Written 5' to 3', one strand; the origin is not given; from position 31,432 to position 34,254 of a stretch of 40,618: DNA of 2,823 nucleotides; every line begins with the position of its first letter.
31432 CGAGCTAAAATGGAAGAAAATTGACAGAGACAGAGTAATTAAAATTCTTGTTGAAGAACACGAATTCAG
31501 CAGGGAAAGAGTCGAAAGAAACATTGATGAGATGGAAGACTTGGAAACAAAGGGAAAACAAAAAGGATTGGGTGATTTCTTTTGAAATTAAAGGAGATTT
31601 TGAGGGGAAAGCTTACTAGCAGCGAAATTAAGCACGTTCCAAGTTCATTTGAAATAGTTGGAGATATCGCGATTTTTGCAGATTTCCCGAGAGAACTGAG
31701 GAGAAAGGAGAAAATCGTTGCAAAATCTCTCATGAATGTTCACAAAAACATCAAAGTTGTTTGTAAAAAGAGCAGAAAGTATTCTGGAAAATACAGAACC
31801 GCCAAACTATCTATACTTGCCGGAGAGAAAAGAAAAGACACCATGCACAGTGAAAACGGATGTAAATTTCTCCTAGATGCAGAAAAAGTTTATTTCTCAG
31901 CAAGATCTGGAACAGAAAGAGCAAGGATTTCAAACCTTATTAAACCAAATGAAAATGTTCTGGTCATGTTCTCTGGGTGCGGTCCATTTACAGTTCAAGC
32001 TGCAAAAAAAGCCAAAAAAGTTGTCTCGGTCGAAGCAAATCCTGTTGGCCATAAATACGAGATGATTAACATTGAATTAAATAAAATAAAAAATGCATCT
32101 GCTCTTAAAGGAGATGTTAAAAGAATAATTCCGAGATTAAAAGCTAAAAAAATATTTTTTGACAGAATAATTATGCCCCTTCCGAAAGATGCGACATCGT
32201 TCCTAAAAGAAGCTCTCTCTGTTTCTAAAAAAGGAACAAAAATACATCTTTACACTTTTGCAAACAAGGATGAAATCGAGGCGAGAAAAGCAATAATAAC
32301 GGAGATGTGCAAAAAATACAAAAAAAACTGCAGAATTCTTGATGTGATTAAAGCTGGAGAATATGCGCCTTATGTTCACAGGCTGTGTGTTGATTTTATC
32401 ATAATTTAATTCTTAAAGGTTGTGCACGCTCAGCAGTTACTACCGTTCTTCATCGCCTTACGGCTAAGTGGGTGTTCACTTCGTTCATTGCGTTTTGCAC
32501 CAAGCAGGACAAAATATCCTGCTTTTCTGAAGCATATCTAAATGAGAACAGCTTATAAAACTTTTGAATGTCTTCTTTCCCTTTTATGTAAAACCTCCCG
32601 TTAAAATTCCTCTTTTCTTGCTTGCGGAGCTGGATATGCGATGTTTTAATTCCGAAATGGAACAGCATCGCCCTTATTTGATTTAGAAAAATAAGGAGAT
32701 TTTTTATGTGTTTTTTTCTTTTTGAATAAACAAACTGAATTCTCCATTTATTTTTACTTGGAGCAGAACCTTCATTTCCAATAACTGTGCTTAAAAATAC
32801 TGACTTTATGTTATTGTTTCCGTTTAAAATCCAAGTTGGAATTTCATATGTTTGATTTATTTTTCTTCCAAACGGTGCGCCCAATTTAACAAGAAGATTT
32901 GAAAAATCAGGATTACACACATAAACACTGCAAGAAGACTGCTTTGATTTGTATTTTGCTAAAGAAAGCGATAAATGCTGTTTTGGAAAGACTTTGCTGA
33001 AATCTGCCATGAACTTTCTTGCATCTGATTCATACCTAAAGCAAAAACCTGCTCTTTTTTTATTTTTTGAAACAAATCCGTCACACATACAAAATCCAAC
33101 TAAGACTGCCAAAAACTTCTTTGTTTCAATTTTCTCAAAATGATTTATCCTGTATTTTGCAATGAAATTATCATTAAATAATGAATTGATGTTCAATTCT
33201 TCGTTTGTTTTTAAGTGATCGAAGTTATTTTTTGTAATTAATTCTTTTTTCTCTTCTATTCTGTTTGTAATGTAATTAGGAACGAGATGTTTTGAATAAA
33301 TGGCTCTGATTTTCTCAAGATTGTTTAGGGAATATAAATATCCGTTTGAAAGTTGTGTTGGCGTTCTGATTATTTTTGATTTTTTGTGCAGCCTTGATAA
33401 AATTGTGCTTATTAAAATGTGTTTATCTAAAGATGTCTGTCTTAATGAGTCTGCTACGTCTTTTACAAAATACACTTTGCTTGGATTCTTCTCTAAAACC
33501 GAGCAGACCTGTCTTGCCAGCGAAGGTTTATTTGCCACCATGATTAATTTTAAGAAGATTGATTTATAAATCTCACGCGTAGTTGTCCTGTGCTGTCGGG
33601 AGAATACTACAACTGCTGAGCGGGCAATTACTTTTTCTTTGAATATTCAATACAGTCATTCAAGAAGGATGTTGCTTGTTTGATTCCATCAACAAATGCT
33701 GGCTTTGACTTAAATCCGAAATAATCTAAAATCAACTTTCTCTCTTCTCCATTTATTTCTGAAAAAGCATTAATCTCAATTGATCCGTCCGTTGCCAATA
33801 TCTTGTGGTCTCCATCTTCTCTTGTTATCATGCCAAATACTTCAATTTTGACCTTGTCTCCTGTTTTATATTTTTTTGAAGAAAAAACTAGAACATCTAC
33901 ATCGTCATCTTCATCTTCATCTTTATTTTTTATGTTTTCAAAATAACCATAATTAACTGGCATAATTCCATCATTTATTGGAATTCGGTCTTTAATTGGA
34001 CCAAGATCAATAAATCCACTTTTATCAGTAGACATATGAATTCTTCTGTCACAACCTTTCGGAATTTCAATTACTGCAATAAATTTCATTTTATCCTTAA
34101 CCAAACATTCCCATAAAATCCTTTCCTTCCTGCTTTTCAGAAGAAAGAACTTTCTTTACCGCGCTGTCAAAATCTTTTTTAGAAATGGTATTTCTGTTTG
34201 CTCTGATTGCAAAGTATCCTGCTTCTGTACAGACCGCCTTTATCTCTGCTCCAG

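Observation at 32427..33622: wHTH-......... ORF in a 1.2-kb cassette bounded by a perfect 12-bp inverted repeat, wedged between convergent trm5 and ppa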

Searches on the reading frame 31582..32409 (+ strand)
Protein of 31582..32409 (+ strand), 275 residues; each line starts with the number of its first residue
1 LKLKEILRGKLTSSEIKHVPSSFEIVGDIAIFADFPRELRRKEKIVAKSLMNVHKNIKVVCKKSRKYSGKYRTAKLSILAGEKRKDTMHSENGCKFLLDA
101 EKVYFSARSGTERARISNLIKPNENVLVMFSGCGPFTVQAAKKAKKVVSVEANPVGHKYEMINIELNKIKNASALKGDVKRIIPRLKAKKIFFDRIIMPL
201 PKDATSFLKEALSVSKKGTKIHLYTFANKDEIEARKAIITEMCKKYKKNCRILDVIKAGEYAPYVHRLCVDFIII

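Call 5: search_protein_families(library=pfam, proteins=[window:31582-32409:+], max_evalue=0.1)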
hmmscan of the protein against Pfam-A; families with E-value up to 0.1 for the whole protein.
window:31582-32409:+ (275 aa): 6 families
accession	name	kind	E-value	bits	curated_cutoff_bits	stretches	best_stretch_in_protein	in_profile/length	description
PF02475.24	TRM5-TYW2_MTfase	-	9.4e-40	136.7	28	1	87-245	1-158/164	TRM5/TYW2 methyltransferase domain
PF25133.1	TYW2_N_2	-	4.8e-19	68.7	27.7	1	3-83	1-78/79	TYW2 N-terminal domain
PF09445.16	Methyltransf_15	-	1.2e-06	28.7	22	1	125-229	3-109/165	RNA cap guanine-N2 methyltransferase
PF03602.21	Cons_hypoth95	-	0.0013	18.8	24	1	122-205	41-126/182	Conserved hypothetical protein 95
PF05958.17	tRNA_U5-meth_tr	-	0.039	13.4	23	1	123-174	202-253/357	tRNA (Uracil-5-)-methyltransferase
PF00398.26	RrnaAD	-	0.044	13.3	24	1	120-153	28-61/263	Ribosomal RNA adenine dimethylase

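Call 78: find_encoding_contigs(protein=window:31582-32409:+, flank=4000, max_places=6)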
Protein window:31582-32409:+ (275 aa): no gene with exactly this product is on record in the collection.

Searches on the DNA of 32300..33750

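Call 7: search_rna_families(source=window, start=32300, end=33750, threshold=evalue, max_evalue=10)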
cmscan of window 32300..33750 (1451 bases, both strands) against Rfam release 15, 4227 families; matches with E-value up to 10: 7.
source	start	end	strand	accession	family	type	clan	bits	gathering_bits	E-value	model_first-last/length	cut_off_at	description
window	33104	33186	-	RF00532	snoMe18S-Um1356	Gene; snRNA; snoRNA; CD-box;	CL00054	21.2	50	4.4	1-86/86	no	Small nucleolar RNA Me18S-Um1356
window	32677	32764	+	RF03410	mir-1891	Gene; miRNA;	-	17.1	70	3.9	1-87/87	no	mir-1891 microRNA precursor family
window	33522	33661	-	RF01484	rli59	Cis-reg;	-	17.1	100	9.5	1-181/181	no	Listeria sRNA rli59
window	32428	32457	-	RF01303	sR49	Gene; snRNA; snoRNA; CD-box;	-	16.7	50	2.4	1-56/56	no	Small nucleolar RNA sR49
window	33430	33488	-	RF00372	sroH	Gene; sRNA;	-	16.4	80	0.3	1-161/161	no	sroH RNA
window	32502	32524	+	RF02901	AaHKsRNA41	Gene; sRNA;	-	13.5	97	3.7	159-181/187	no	Aggregatibacter sRNA 41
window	32428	32492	-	RF01152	sR1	Gene; snRNA; snoRNA; CD-box;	-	12.4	45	2.9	1-57/57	no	Small nucleolar RNA sR1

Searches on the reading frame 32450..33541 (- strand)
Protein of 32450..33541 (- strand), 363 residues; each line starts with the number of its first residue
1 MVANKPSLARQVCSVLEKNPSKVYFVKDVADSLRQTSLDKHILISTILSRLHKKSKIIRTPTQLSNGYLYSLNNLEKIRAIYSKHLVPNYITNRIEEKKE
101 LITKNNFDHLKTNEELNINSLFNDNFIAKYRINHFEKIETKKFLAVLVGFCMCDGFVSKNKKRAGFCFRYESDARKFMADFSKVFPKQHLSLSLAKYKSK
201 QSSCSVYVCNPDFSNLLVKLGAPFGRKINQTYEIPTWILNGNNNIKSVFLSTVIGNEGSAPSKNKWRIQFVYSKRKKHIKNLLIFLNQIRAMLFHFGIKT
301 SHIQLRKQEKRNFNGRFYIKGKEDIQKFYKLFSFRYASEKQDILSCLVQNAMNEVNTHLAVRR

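Call 5: search_protein_families(library=pfam, proteins=[window:32450-33541:-], max_evalue=0.1)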
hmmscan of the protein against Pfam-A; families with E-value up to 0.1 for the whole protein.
window:32450-33541:- (363 aa): 2 families
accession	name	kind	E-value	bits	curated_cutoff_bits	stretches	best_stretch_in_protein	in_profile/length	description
PF14528.11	LAGLIDADG_3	-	0.0042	17.7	22.5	0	284-330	34-79/82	LAGLIDADG-like domain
PF24538.1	DUF7599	-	0.0099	16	27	1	9-66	7-64/85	Domain of unknown function (DUF7599)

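Call 9: find_homologous_proteins(query=window:32450-33541:-)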
Query window:32450-33541:- (363 aa): 97 proteins with E <= 0.001 among 2857 candidates.
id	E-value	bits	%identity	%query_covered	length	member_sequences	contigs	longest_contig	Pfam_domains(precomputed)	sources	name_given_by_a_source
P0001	1.4e-237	805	100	100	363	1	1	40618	-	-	-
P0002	1.7e-93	332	47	95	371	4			-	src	-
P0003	2.4e-91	324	47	98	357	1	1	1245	PF14528.12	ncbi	-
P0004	4.8e-91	324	47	96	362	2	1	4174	PF14528.12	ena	-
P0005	3.0e-90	321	47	98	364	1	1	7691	-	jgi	jgi:hypothetical protein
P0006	4.2e-90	320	48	96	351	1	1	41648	PF14528.12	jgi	jgi:predicted transcriptional regulator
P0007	5.5e-90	320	48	95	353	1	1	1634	-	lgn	-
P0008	1.0e-89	319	49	94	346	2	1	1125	-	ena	-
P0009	1.2e-89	319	48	95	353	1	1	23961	-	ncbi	-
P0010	1.3e-89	319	47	96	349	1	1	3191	-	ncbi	-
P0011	2.1e-89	318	47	95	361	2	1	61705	PF14528.12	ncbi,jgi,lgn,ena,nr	ncbi:MAG: hypothetical protein KKD17_01280 [Nanoarchaeota archaeon]|nr:hypothetical protein [Nanoarc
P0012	3.4e-89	317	47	97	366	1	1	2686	PF14528.12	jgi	jgi:hypothetical protein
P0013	6.4e-87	310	46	98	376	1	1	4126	PF14528.12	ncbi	-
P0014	2.7e-86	308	49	95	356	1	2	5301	-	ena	-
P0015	4.0e-86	307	47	95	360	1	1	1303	PF14528.12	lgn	-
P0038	1.7e-79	286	46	96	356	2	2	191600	PF14528.12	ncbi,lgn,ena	-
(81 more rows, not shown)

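Call 20: find_encoding_contigs(protein=P0011, flank=5000, max_places=2)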
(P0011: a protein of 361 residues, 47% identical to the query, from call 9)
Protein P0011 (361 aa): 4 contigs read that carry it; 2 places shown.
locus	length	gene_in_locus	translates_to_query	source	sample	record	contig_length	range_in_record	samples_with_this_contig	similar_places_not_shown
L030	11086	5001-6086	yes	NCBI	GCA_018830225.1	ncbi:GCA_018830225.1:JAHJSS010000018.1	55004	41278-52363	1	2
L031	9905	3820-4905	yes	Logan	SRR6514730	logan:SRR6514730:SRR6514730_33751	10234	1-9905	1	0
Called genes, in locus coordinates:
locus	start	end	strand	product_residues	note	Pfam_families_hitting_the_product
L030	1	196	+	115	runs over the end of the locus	-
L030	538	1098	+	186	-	PF14528:LAGLIDADG_3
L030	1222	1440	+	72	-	-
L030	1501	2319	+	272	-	PF02811:PHP, PF19567:CpsB_CapC (faint)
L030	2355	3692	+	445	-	PF00753:Lactamase_B, PF12706:Lactamase_B_2, PF22505:RNase_J_b_CASP, PF07521:RMMBL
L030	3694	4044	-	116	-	-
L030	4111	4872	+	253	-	PF01978:TrmB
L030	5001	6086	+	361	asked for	PF14528:LAGLIDADG_3 (faint)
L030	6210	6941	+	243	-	PF00932:LTD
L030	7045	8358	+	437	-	PF00069:Pkinase, PF07714:PK_Tyr_Ser-Thr, PF17667:Pkinase_fungal (weak)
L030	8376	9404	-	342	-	PF18093:Trm5_N, PF25133:TYW2_N_2, PF02475:TRM5-TYW2_MTfase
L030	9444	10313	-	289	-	PF00892:EamA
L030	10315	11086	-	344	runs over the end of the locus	PF00752:XPG_N, PF00867:XPG_I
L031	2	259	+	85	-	?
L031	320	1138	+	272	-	PF02811:PHP, PF19567:CpsB_CapC (faint)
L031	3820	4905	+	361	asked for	PF14528:LAGLIDADG_3 (faint)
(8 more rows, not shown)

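Call 21: find_encoding_contigs(protein=P0038, flank=5000, max_places=2)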
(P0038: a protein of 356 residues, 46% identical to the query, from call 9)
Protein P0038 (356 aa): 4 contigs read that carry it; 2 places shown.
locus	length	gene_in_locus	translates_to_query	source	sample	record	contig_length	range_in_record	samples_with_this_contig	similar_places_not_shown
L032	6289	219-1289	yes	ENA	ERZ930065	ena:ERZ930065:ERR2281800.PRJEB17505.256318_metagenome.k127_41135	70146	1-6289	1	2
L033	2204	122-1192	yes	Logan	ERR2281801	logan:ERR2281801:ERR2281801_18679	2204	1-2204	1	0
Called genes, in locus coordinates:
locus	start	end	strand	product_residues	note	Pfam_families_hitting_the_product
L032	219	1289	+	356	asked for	PF14528:LAGLIDADG_3 (faint)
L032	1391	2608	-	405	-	PF13191:AAA_16 (faint), PF16450:Prot_ATP_ID_OB_C (weak), PF00004:AAA, PF07728:AAA_5 (weak), PF17862:AAA_lid_3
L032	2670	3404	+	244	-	-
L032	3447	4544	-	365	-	PF07690:MFS_1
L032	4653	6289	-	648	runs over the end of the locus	PF01841:Transglut_core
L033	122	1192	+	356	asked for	PF14528:LAGLIDADG_3 (faint)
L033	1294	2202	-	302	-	?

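Call 28: find_related_loci(query=A1, collection=genome_contigs, flank=6000)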
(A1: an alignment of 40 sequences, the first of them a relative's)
Query A1 (363 aa) in genome_contigs; peptide patterns used: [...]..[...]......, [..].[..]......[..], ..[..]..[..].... (x = any residue, [..] = any of these).
103 stretches matched a pattern; 19 encode a relative of the query (tblastn E <= 1e-3); 19 distinct loci.
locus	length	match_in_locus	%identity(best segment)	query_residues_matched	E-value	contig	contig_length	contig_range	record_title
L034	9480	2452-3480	48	5-348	9e-97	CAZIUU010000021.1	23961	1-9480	MAG TPA_asm: uncultured Methanosarcinales archaeon isolate binchicken_co251_991 genome assembly, contig: NODE_2867_lengt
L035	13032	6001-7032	47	5-349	3e-95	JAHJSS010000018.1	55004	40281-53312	MAG: Nanoarchaeota archaeon isolate OS_PC_MetaG.mb.26 OS_PC_MetaG.mb.26_k141_188166, whole genome shotgun sequence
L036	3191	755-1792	47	2-348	3e-95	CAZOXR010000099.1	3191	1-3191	MAG TPA_asm: uncultured Methanosarcinales archaeon isolate SRP077602_co2_341 genome assembly, contig: NODE_46050_length_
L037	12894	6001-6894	50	45-348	3e-88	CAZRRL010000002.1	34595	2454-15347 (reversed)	MAG TPA_asm: uncultured Methanosarcinales archaeon isolate binchicken_co251_826 genome assembly, contig: NODE_1728_lengt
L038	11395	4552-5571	46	4-349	6e-88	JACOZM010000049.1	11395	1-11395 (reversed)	MAG: Candidatus Woesearchaeota archaeon isolate NC_groundwater_205_Ag_S-0.1um_36_6 S4_GD2017_2_S1_scaffold_6311, whole g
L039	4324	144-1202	43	7-357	3e-88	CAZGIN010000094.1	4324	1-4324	MAG TPA_asm: uncultured Methanosarcinales archaeon isolate binchicken_co129_420 genome assembly, contig: NODE_75540_leng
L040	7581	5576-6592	44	7-349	2e-84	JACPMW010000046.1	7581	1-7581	MAG: Candidatus Woesearchaeota archaeon isolate NC_groundwater_559_Ag_S-0.1um_40_64 S35_SO-1_scaffold_266141, whole geno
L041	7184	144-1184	46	1-350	3e-82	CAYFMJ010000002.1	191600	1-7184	MAG TPA_asm: uncultured Methanosarcinales archaeon isolate ERP019367_co1_71 genome assembly, contig: NODE_100_length_191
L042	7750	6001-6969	44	7-351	7e-82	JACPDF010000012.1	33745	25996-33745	MAG: Candidatus Woesearchaeota archaeon isolate NC_groundwater_302_Ag_B-0.1um_38_13 S7_GD2017_3_B1_scaffold_1244, whole 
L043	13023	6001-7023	41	5-349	1e-81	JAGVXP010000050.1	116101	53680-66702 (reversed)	Candidatus Woesearchaeota archaeon isolate RIFCSPHIGHO2_02_FULL_36_13 rifcsphigho2_02_scaffold_1398, whole genome shotgu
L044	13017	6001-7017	42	7-349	1e-80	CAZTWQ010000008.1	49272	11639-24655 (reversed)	MAG TPA_asm: uncultured Methanosarcinales archaeon isolate binchicken_co28_237 genome assembly, contig: NODE_521_length_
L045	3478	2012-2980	44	7-351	3e-80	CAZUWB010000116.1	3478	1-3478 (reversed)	MAG TPA_asm: uncultured Methanosarcinales archaeon isolate binchicken_co125_976 genome assembly, contig: NODE_54278_leng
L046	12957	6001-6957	42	7-348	3e-77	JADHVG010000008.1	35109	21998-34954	MAG: Candidatus Woesearchaeota archaeon isolate BS150m-G66 BS-150m-C984, whole genome shotgun sequence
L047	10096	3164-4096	42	7-348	1e-67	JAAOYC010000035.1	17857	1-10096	Candidatus Woesearchaeota archaeon isolate DPANNHV_H2.bin.19 k83_1824344, whole genome shotgun sequence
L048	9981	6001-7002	36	7-347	3e-59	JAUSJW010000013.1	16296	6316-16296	MAG: Nanoarchaeota archaeon isolate E14_metabat.bin.33 E14_k141_1415440, whole genome shotgun sequence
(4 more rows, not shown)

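Call 42: search_solved_structures(query=A1, max_evalue=1, show_alignments=2)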
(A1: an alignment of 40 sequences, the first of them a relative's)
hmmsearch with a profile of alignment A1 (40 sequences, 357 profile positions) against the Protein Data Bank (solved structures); distinct sequences matched with E-value up to 1: 4.
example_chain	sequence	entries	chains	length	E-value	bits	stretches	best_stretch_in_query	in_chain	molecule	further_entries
7qsu_A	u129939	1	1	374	0.031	16.9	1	141-255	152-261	V-ATPase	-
7qst_A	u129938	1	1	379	0.14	14.7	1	142-251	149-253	V-type ATP synthase subunit A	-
3r0a_A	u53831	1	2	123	0.18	14.3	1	11-86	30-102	Putative transcriptional regulator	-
9ygm_SD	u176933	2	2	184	0.32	13.5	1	250-281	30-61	40S ribosomal protein uS4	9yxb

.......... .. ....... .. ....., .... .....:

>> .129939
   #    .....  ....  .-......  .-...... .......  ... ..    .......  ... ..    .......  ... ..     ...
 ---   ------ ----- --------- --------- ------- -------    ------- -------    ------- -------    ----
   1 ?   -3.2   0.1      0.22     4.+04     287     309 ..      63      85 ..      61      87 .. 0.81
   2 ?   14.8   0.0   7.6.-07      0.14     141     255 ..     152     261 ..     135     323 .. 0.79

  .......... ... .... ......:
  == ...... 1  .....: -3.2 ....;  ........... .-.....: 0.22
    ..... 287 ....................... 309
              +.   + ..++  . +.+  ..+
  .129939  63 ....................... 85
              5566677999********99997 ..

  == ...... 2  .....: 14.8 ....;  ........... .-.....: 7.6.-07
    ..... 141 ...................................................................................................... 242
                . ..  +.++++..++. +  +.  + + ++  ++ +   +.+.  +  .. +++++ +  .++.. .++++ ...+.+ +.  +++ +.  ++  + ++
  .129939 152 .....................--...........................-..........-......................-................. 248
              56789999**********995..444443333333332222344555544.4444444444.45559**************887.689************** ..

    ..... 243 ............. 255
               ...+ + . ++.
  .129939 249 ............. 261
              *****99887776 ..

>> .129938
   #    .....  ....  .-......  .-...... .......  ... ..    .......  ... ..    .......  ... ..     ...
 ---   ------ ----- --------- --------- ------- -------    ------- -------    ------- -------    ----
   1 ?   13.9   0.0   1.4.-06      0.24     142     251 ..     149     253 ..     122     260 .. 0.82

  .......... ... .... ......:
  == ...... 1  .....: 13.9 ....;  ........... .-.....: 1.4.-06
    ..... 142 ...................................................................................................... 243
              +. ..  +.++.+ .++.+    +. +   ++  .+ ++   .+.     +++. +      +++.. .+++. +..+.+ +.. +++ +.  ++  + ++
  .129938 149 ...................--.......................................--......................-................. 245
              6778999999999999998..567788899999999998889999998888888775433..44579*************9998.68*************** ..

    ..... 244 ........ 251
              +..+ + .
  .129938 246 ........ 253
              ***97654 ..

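Call 45: predict_structure(alignment_id=A1)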
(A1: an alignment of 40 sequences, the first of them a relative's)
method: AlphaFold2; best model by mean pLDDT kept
length: 363 residues; sequences in the alignment: 40
mean_pLDDT: 93.8   pTM: 0.89
mean pLDDT of the five models: 93.8, 93.1, 92.5, 91.4, 91.2
residues with pLDDT >= 90: 309; 70-90: 42; 50-70: 11; < 50: 1
segments of 3 or more residues with pLDDT < 50: none
pLDDT, mean of each block of 10 residues (from residue 1): 85 98 97 93 97 97 92 96 87 85 95 95 91 96 98 98 97 97 98 83 93 98 97 98 98 97 94 96 98 98 92 95 96 96 96 70 51
secondary structure, 60 per line:
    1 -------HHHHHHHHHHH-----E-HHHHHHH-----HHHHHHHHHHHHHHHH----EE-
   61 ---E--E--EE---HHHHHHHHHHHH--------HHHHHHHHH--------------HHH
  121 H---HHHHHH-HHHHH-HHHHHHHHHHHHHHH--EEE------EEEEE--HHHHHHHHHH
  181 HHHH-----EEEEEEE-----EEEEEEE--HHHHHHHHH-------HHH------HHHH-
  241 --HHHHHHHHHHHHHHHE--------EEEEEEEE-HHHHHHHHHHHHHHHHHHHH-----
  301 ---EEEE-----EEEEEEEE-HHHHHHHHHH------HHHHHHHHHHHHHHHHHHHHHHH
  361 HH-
elements in order: H8-18 H26-32 H38-53 H75-86 H95-103 H118-121 H125-130 H132-136 H138-152 E155-157 E164-168 H171-184 E190-196 E202-208 H211-219 H236-239 H243-257 E267-274 H276-295 E304-307 E313-320 H322-331 H338-362

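Call 49: fold_search(model_id=the predicted structure, library=pdb)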
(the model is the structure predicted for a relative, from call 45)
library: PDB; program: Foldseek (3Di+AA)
matches with E <= 10: 1159; with E <= 0.001: 26
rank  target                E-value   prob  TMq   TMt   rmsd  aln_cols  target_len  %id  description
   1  7qsu                  3.2e-09  1.00  0.43  0.42   6.4       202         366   16  Crystal structure of homing endonuclease-associated TliVMA intein (C1A, d333-339) (released 2022-03-30)
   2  1ef0_A                4.1e-08  1.00  0.41  0.36  13.3       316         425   13  CRYSTAL STRUCTURE OF PI-SCEI MINIPRECURSOR (released 2000-06-07)
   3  7qss                  5.4e-08  1.00  0.41  0.35   5.0       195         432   17  Crystal structure of homing endonuclease-associated TliVMA intein (C1A) (released 2022-03-30)
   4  1vde_A                1.2e-07  1.00  0.42  0.37  11.8       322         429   14  PI-SCEI, A HOMING ENDONUCLEASE WITH PROTEIN SPLICING ACTIVITY (released 1998-04-08)
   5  1um2_B                2.8e-07  1.00  0.39  0.34   5.8       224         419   16  Crystal Structure of the Vma1-Derived Endonuclease with the Ligated Extein Segment (released 2004-09-22)
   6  1vde_B                3.0e-07  1.00  0.41  0.36  13.9       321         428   12  PI-SCEI, A HOMING ENDONUCLEASE WITH PROTEIN SPLICING ACTIVITY (released 1998-04-08)
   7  1jva_A                3.9e-07  1.00  0.36  0.32   6.3       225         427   17  CRYSTAL STRUCTURE OF THE VMA1-DERIVED ENDONUCLEASE BEARING THE N AND C EXTEIN PROPEPTIDES (released 2002-08-29)
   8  1jva_B                4.4e-07  1.00  0.39  0.34   5.9       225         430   16  CRYSTAL STRUCTURE OF THE VMA1-DERIVED ENDONUCLEASE BEARING THE N AND C EXTEIN PROPEPTIDES (released 2002-08-29)
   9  2dch                  4.9e-07  1.00  0.38  0.63   5.5       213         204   13  Crystal structure of archaeal intron-encoded homing endonuclease I-Tsp061I (released 2006-07-06)
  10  1um2_A                1.3e-05  1.00  0.40  0.36  13.2       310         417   14  Crystal Structure of the Vma1-Derived Endonuclease with the Ligated Extein Segment (released 2004-09-22)
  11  1lws_A                1.4e-05  1.00  0.36  0.32   5.0       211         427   16  Crystal structure of the intein homing endonuclease PI-SceI bound to its recognition sequence (released 2002-09-27)
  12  1lwt_A                1.5e-05  1.00  0.39  0.32  13.7       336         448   14  Crystal structure of the intein homing endonuclease PI-SceI bound to its substrate DNA (Ca2+ free) (released 2002-09-27)
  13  1r7m_A                2.6e-05  1.00  0.33  0.49   8.6       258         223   10  The homing endonuclease I-SceI bound to its DNA recognition region (released 2004-10-26)
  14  1dfa                  3.1e-05  1.00  0.34  0.31   6.3       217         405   14  CRYSTAL STRUCTURE OF PI-SCEI IN C2 SPACE GROUP (released 1999-12-08)
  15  4un7_A                4.3e-05  1.00  0.36  0.65   4.3       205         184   14  THE CRYSTAL STRUCTURE OF I-DMOI IN COMPLEX WITH ITS TARGET DNA BEFORE INCUBATION IN 5MM MN (STATE 1) (released 2014-12-03)
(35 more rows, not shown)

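Call 79: find_encoding_contigs(protein=window:32450-33541:-, flank=3000, max_places=6)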
Protein window:32450-33541:- (363 aa): no gene with exactly this product is on record in the collection.

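Call 81: search_protein_families(library=ncbifam, proteins=[window:32450-33541:-], max_evalue=0.01)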
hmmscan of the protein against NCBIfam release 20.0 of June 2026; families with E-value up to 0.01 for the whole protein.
window:32450-33541:- (363 aa): 3 families
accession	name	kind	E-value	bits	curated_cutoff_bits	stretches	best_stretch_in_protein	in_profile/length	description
NF038162.1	RtcB_rel_intein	exception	2.9e-23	81.8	1150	1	96-347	198-457/961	intein-containing RtcB family protein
NF003158.0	PRK04132.1-3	equivalog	8.9e-10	36.3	1750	1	140-318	933-1116/1437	replication factor C small subunit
NF038098.1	GyrA_w_intein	exception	5.7e-07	27.8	1850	1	140-352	235-429/1232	intein-containing DNA gyrase subunit A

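Call 82: search_protein_families(library=phrogs, proteins=[window:32450-33541:-], max_evalue=0.01)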
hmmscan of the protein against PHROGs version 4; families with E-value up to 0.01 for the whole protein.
window:32450-33541:- (363 aa): 0 families

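Call 85: search_protein_representatives(alignment_id=A1)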
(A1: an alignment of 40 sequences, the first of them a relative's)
Query: 40 sequences, 357 profile positions. Proteins with E-value up to 0.001 (for the whole library): 1631; up to 1e-10: 668; up to 1e-30: 30. The best 150 are listed.
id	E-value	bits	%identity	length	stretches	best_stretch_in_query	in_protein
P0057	3.7e-146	503.5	-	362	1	5-350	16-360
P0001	6.2e-135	466.6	-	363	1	2-351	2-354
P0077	1.8e-134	465.1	-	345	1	8-351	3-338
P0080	5.0e-132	457.0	-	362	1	3-352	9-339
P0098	7.9e-117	407.0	-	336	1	3-347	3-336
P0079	1.2e-115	403.2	-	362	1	5-348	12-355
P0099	4.5e-113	394.7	-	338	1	8-351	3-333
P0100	8.4e-109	380.6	-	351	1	6-347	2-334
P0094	1.8e-106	372.9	-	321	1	32-351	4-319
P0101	2.3e-102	359.5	-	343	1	7-349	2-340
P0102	2.2e-98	346.4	-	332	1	7-351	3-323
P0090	1.6e-96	340.3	-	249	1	106-349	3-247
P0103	3.5e-96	339.1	-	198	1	153-349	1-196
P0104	9.6e-88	311.4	-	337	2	144-352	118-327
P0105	1.2e-87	311.0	-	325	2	139-346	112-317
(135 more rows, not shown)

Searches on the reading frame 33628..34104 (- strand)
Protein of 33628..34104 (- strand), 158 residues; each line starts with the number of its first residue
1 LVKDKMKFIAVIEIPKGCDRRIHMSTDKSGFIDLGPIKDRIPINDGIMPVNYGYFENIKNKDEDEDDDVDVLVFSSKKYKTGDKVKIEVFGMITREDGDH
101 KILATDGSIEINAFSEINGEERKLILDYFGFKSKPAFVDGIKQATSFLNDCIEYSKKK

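Call 5: search_protein_families(library=pfam, proteins=[window:33628-34104:-], max_evalue=0.1)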
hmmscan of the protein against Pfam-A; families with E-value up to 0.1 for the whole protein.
window:33628-34104:- (158 aa): 1 family
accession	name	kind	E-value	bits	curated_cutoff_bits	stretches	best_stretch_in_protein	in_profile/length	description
PF00719.24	Pyrophosphatase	-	4.7e-11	43.2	23.5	1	10-130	1-120/153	Inorganic pyrophosphatase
